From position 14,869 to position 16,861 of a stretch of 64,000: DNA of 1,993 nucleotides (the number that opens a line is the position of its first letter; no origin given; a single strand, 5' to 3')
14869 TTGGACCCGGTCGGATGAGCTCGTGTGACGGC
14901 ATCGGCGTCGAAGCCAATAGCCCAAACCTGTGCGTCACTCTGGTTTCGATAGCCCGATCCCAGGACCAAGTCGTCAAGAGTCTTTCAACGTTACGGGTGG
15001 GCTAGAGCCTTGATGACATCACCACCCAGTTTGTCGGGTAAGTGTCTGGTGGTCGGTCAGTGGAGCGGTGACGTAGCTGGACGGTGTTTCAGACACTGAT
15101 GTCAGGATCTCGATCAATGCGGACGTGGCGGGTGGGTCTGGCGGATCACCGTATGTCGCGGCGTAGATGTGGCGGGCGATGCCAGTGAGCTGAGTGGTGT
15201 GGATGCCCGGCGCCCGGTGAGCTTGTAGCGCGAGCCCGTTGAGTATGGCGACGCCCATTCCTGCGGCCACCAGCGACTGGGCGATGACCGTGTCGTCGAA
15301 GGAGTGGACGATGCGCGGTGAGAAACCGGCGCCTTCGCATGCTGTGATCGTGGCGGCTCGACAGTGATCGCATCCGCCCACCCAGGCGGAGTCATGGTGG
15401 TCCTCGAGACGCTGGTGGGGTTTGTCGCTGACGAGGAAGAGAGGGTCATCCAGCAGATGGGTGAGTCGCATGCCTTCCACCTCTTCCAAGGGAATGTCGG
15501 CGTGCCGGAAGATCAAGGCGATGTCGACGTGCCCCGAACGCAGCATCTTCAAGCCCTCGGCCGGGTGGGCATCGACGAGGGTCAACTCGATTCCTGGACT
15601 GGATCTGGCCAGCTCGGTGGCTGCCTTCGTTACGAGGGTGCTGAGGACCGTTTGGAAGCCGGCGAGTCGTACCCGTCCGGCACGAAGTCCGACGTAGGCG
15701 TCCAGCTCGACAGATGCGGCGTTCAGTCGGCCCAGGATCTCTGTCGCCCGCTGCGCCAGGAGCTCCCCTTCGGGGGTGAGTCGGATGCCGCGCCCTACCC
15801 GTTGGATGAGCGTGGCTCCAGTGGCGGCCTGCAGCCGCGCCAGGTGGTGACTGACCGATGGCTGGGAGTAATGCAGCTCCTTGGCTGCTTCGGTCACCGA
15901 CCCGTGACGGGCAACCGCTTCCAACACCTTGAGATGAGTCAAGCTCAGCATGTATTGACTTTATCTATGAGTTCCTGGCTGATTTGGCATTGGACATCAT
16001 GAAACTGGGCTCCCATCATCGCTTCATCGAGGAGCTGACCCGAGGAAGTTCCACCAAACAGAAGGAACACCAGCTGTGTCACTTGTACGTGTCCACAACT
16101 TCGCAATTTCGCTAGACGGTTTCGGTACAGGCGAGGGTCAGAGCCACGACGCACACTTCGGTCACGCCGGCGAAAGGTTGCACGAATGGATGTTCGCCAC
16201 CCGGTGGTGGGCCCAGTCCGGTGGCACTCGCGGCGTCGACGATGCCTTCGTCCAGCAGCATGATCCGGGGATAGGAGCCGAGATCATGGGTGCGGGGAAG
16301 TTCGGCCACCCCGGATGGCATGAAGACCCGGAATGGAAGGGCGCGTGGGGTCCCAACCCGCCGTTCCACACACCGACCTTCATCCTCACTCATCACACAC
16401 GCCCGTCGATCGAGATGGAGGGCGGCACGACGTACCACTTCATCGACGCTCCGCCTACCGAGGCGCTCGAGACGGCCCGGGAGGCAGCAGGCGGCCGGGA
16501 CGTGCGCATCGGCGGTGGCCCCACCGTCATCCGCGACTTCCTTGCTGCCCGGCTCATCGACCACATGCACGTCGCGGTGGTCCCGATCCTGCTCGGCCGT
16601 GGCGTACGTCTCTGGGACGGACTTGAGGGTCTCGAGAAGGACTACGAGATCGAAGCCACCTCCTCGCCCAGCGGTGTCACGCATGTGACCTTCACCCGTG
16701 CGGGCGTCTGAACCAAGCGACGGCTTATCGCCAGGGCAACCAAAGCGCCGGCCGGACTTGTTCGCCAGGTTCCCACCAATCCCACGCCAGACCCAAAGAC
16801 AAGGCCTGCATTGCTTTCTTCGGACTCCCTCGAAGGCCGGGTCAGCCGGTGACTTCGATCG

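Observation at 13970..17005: tRNA-Ile with a 53-bp 3'-half direct repeat delimiting a 2.9-kb integrase-less islet (VapBC, LysR, DHFR-like)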

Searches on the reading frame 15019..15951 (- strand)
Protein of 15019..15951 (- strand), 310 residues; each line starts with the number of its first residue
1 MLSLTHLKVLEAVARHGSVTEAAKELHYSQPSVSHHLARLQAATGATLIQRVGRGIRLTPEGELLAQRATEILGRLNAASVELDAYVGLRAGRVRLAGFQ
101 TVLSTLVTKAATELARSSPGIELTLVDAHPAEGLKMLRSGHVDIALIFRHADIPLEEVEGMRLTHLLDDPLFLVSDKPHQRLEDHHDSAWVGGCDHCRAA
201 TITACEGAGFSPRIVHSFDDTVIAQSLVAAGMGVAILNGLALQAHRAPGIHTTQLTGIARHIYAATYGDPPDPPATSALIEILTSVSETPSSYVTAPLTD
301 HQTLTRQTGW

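Call 9: search_protein_families(library=pfam, proteins=[window:15019-15951:-], max_evalue=0.01)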
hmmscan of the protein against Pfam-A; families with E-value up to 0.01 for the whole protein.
window:15019-15951:- (310 aa): 8 families
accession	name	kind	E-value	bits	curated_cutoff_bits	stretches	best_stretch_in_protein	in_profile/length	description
PF03466.25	LysR_substrate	-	1.3e-28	100.3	28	1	90-285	4-206/209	LysR substrate binding domain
PF00126.33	HTH_1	-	4.6e-22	78.2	26.6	1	4-63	1-60/60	Bacterial regulatory helix-turn-helix protein, lysR family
PF12802.13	MarR_2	-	6.1e-05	23.5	27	1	2-42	3-46/61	MarR family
PF13556.12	HTH_30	-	8.5e-05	22.7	27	1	7-48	2-44/59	PucR C-terminal helix-turn-helix domain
PF01022.26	HTH_5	-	9.7e-05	22.6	22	1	18-41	17-40/47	Bacterial regulatory protein, arsR family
PF13518.12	HTH_28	-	0.00028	21.4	25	1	7-54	3-50/52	Helix-turn-helix domain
PF25213.1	HVO_A0261_N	-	0.00088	19.6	35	1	3-79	10-84/86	HVO_A0261 N-terminal domain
PF12840.13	HTH_20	-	0.0042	17.5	27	0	10-43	10-45/51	Helix-turn-helix domain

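Call 10: find_encoding_contigs(protein=window:15019-15951:-, flank=10000, max_places=10)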
Protein window:15019-15951:- (310 aa): 5 contigs read that carry it; 4 places shown.
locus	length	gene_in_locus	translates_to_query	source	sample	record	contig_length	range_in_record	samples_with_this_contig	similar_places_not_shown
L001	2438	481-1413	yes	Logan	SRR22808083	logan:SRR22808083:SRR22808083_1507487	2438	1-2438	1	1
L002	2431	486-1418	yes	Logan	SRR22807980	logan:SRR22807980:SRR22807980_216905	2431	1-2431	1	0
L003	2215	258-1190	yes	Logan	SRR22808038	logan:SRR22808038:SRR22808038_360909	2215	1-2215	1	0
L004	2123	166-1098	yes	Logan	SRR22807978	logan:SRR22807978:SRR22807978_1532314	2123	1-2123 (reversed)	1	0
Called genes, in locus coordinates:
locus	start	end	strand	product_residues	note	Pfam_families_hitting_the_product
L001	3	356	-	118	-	?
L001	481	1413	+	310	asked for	PF00126:HTH_1, PF03466:LysR_substrate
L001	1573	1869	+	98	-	PF02604:PhdYeFM_antitox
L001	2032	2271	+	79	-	-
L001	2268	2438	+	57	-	?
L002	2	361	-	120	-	?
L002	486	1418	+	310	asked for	PF00126:HTH_1, PF03466:LysR_substrate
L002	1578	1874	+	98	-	PF02604:PhdYeFM_antitox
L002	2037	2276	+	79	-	-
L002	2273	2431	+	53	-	?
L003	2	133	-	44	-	?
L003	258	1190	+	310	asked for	PF00126:HTH_1, PF03466:LysR_substrate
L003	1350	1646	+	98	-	PF02604:PhdYeFM_antitox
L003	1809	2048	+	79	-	-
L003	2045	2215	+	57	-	?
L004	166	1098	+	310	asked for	PF00126:HTH_1, PF03466:LysR_substrate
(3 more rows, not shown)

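Call 13: list_cluster_members(proteins=[window:15019-15951:-, window:16076-16711:+, window:17993-18538:-, window:12148-13089:+, window:13086-13868:+, window:11260-11892:-, window:18644-19549:+])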
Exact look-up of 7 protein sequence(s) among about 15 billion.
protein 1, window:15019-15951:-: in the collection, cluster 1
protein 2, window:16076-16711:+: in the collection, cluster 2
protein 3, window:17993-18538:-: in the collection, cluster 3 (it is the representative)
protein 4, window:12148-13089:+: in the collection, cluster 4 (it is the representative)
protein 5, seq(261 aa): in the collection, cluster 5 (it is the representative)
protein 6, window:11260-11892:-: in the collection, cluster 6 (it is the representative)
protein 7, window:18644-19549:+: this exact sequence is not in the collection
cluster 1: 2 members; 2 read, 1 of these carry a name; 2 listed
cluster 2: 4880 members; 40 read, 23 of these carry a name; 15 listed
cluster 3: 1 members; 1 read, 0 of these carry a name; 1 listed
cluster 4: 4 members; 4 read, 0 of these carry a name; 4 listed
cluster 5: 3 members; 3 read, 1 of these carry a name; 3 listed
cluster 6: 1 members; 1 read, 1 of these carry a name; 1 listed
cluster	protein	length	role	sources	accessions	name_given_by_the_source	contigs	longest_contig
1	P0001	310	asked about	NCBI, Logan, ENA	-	-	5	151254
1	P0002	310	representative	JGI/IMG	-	DNA-binding transcriptional LysR family regulator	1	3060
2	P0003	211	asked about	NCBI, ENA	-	-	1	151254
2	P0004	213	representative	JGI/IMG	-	dihydrofolate reductase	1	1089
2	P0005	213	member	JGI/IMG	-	dihydrofolate reductase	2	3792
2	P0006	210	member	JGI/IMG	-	dihydrofolate reductase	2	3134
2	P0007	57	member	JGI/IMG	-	dihydrofolate reductase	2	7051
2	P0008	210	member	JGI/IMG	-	dihydrofolate reductase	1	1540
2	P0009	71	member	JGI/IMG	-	dihydrofolate reductase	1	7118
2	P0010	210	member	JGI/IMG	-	dihydrofolate reductase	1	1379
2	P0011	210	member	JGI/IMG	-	dihydrofolate reductase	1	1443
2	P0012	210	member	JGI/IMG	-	dihydrofolate reductase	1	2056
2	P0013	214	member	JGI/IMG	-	dihydrofolate reductase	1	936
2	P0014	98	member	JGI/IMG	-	dihydrofolate reductase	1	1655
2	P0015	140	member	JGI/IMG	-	dihydrofolate reductase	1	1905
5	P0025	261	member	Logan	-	-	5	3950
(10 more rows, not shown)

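Call 14: find_encoding_contigs(protein=P0025, flank=10000, max_places=10)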
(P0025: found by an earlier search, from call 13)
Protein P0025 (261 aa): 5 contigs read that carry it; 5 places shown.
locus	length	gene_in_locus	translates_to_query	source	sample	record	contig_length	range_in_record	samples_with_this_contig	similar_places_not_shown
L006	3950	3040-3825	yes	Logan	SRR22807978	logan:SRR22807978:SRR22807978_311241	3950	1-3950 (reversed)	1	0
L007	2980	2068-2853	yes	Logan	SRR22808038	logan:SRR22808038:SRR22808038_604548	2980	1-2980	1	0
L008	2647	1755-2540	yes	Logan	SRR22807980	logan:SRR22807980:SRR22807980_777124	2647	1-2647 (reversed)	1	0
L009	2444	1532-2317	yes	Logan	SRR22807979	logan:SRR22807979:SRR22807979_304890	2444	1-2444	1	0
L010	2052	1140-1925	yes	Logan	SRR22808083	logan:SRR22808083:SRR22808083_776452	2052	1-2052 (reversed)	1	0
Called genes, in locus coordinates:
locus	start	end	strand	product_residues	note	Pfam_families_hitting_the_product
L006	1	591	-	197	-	?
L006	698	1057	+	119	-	-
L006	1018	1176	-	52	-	-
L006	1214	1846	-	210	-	PF02627:CMD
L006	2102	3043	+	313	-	PF00296:Bac_luciferase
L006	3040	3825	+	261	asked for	PF00106:adh_short, PF08659:KR, PF13561:adh_short_C2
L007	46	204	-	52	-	-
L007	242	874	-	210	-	PF02627:CMD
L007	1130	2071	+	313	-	PF00296:Bac_luciferase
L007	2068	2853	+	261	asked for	PF00106:adh_short, PF08659:KR, PF13561:adh_short_C2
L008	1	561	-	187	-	?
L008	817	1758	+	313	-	PF00296:Bac_luciferase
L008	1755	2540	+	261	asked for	PF00106:adh_short, PF08659:KR, PF13561:adh_short_C2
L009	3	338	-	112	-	?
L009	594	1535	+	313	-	PF00296:Bac_luciferase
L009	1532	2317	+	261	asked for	PF00106:adh_short, PF08659:KR, PF13561:adh_short_C2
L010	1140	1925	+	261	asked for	PF00106:adh_short, PF08659:KR, PF13561:adh_short_C2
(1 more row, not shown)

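Call 15: find_encoding_contigs(protein=P0002, flank=10000, max_places=10)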
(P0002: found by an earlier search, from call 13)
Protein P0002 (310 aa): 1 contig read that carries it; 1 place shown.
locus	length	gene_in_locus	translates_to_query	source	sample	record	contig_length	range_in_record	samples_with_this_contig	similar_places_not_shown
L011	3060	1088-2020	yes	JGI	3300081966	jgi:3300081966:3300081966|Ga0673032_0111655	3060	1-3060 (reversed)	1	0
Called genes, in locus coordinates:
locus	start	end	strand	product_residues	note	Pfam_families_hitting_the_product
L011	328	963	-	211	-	PF01872:RibD_C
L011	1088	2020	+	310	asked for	PF00126:HTH_1, PF03466:LysR_substrate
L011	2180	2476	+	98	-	PF02604:PhdYeFM_antitox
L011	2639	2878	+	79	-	-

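Call 37: find_encoding_contigs(protein=P0005, flank=10000, max_places=6)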
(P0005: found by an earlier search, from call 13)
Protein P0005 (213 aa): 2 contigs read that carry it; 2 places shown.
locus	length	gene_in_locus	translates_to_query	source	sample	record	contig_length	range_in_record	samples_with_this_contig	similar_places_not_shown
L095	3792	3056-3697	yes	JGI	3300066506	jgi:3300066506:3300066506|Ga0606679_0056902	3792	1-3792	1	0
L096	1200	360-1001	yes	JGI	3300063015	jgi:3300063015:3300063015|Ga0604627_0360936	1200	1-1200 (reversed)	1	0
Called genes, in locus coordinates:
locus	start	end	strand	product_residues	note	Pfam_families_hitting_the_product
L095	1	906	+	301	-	?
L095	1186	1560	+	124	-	-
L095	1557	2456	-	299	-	PF00126:HTH_1, PF03466:LysR_substrate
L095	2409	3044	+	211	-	PF05995:CDO_I (weak)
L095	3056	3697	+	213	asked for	PF01872:RibD_C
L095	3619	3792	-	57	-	?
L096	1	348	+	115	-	?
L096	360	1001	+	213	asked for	PF01872:RibD_C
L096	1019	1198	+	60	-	?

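Call 38: find_encoding_contigs(protein=P0009, flank=10000, max_places=6)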
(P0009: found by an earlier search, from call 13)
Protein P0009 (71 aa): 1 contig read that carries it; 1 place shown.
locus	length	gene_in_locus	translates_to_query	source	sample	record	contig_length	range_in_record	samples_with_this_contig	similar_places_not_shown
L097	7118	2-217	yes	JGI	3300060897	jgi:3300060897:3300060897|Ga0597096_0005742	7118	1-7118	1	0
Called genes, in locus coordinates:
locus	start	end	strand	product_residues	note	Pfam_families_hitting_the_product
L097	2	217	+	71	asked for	PF01872:RibD_C (weak)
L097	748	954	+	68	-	-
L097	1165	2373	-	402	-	PF01494:FAD_binding_3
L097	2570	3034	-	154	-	-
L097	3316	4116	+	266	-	PF13714:PEP_mutase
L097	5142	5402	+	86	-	-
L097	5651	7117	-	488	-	?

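Call 57: find_homologous_proteins(query=window:15019-15951:-, max_evalue=1e-40)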
Query window:15019-15951:- (310 aa): 6886 proteins with E <= 1e-40 among 8000 candidates; the best 120 are listed.
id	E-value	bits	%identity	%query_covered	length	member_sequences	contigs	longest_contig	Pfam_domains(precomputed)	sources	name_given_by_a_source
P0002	2.1e-197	672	100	100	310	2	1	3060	PF00126.34,PF03466.26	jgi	jgi:DNA-binding transcriptional LysR family regulator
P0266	1.6e-154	531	87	93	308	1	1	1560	PF00126.34,PF03466.26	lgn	-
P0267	1.9e-152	525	85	93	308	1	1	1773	PF00126.34,PF13518.13,PF03466.26,PF13556.13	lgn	-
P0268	6.1e-152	523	86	93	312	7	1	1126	PF00126.34,PF13412.13,PF03466.26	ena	-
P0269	9.9e-152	522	86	92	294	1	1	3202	PF00126.34,PF03466.26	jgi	jgi:DNA-binding transcriptional LysR family regulator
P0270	1.5e-151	522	84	93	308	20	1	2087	PF00126.34,PF01022.27,PF13518.13,PF12802.14,PF03466.26,PF13556.13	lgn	-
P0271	1.6e-151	522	84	92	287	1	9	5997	PF00126.34,PF03466.26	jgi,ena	jgi:DNA-binding transcriptional LysR family regulator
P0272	1.8e-151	521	84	94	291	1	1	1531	PF00126.34,PF12802.14,PF03466.26,PF13556.13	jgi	jgi:molybdate transport repressor ModE-like protein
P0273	2.1e-151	521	86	93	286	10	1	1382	PF00126.34,PF03466.26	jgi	jgi:DNA-binding transcriptional LysR family regulator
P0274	2.7e-151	521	84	92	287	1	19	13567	PF00126.34,PF03466.26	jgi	jgi:DNA-binding transcriptional LysR family regulator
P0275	3.1e-151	521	84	94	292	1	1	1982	PF00126.34,PF03466.26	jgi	jgi:DNA-binding transcriptional LysR family regulator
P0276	3.8e-151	520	85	93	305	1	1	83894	PF00126.34,PF03466.26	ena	-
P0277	4.6e-151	520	84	96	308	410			PF00126.34,PF12802.14,PF03466.26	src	-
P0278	9.0e-151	519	86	92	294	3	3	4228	PF00126.34,PF03466.26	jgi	jgi:DNA-binding transcriptional LysR family regulator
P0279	9.6e-151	519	86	92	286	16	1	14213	PF00126.34,PF01022.27,PF13518.13,PF03466.26,PF13556.13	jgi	jgi:DNA-binding transcriptional LysR family regulator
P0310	6.8e-147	506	82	92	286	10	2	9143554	PF00126.34,PF03466.26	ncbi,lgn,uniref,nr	ncbi:LysR family transcriptional regulator [Kribbella sp. NBC_00889]|uniref:LysR family transcriptio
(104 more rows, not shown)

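Call 58: find_encoding_contigs(protein=P0310, flank=6000, max_places=2)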
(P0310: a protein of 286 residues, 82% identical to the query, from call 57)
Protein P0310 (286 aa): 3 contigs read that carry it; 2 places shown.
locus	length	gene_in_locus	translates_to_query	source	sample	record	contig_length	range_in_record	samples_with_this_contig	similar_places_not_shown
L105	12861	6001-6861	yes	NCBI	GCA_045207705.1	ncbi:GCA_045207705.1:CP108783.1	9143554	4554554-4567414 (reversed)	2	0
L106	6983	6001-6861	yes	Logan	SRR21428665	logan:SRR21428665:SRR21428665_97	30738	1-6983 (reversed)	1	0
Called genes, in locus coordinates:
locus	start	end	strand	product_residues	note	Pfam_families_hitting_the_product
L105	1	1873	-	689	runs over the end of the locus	PF16499:Melibiase_2, PF17801:Melibiase_C, PF00041:fn3, PF16990:CBM_35 (weak)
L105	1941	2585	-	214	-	PF13302:Acetyltransf_3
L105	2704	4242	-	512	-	PF12832:MFS_1_like (faint), PF05977:MFS_3, PF07690:MFS_1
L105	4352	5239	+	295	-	PF00126:HTH_1, PF12840:HTH_20 (weak), PF03466:LysR_substrate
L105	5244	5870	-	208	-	PF01872:RibD_C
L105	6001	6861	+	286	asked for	PF00126:HTH_1, PF03466:LysR_substrate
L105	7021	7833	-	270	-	PF01040:UbiA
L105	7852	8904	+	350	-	PF00195:Chal_sti_synt_N, PF08392:FAE1_CUT1_RppA, PF02797:Chal_sti_synt_C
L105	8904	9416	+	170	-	PF04191:PEMT (weak), PF04140:ICMT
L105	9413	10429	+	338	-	PF01494:FAD_binding_3 (weak), PF05834:Lycopene_cycl (faint)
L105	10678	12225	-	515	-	PF07905:PucR, PF17853:GGDEF_2 (weak), PF13556:HTH_30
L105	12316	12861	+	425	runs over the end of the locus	PF07992:Pyr_redox_2 (faint), PF01266:DAO, PF01494:FAD_binding_3 (weak), PF01593:Amino_oxidase (faint), PF13450:NAD_binding_8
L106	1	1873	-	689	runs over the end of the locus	PF16499:Melibiase_2, PF17801:Melibiase_C, PF00041:fn3, PF16990:CBM_35 (weak)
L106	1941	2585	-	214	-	PF13302:Acetyltransf_3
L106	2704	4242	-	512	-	PF12832:MFS_1_like (faint), PF05977:MFS_3, PF07690:MFS_1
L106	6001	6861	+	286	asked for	PF00126:HTH_1, PF03466:LysR_substrate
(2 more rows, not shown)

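Call 59: find_encoding_contigs(protein=P0276, flank=10000, max_places=2)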
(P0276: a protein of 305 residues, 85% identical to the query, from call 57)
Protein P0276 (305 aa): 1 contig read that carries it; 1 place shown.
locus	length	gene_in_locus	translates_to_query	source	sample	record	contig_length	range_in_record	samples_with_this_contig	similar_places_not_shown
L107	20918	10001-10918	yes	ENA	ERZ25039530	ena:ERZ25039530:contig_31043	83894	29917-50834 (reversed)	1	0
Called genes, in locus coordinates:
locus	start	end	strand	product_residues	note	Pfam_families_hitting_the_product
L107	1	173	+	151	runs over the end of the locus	-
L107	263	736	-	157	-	PF10009:DUF2252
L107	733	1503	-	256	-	PF10009:DUF2252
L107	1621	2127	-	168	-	PF01058:Oxidored_q6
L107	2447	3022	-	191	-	PF00282:Pyridoxal_deC (weak)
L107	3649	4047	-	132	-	PF13347:MFS_2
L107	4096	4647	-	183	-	PF13347:MFS_2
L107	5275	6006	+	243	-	PF01019:G_glu_transpept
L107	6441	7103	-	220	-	PF01035:DNA_binding_1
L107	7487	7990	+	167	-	PF01472:PUA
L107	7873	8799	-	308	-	-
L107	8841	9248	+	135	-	-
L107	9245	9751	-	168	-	PF01872:RibD_C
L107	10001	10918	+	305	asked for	PF00126:HTH_1, PF03466:LysR_substrate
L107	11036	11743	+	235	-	PF03795:YCII, PF04542:Sigma70_r2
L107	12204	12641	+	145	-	-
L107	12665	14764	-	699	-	PF00899:ThiF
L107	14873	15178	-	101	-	PF11350:DUF3152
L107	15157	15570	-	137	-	-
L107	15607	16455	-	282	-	PF11350:DUF3152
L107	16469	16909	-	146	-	PF12146:Hydrolase_4, PF00561:Abhydrolase_1 (weak)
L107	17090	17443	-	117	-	PF00561:Abhydrolase_1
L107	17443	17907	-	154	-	-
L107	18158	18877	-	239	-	-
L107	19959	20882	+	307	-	PF00440:TetR_N, PF11305:DUF3107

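Call 71: search_protein_families(library=padloc, proteins=[window:15019-15951:-], max_evalue=0.001)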
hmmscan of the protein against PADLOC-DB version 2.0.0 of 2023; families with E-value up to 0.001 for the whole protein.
window:15019-15951:- (310 aa): 2 families
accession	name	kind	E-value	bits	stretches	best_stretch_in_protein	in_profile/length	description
PDLC01848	CARF3--CARF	-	0.00011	19.9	1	4-66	137-193/197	-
PDLC01438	Csa3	-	0.00084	17.5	0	5-63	149-206/305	"CAS-I,CAS-II,CAS-III,CAS-IV,CAS-V,CAS-VI; associated_signaling"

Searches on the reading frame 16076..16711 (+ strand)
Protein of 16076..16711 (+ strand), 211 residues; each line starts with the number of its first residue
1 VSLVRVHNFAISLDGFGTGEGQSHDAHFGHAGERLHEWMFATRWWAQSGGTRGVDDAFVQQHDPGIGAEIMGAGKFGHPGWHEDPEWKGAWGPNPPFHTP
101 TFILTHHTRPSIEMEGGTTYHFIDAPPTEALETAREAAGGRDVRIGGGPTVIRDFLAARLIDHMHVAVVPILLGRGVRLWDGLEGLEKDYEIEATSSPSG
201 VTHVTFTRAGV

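Call 9: search_protein_families(library=pfam, proteins=[window:16076-16711:+], max_evalue=0.01)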
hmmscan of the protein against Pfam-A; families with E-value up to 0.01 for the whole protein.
window:16076-16711:+ (211 aa): 1 family
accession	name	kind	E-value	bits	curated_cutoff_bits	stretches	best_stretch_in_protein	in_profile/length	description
PF01872.23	RibD_C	-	5.3e-13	49.7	24.1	1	8-185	6-178/197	RibD C-terminal domain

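Call 71: search_protein_families(library=padloc, proteins=[window:16076-16711:+], max_evalue=0.001)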
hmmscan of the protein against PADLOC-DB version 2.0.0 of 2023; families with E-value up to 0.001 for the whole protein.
window:16076-16711:+ (211 aa): 0 families
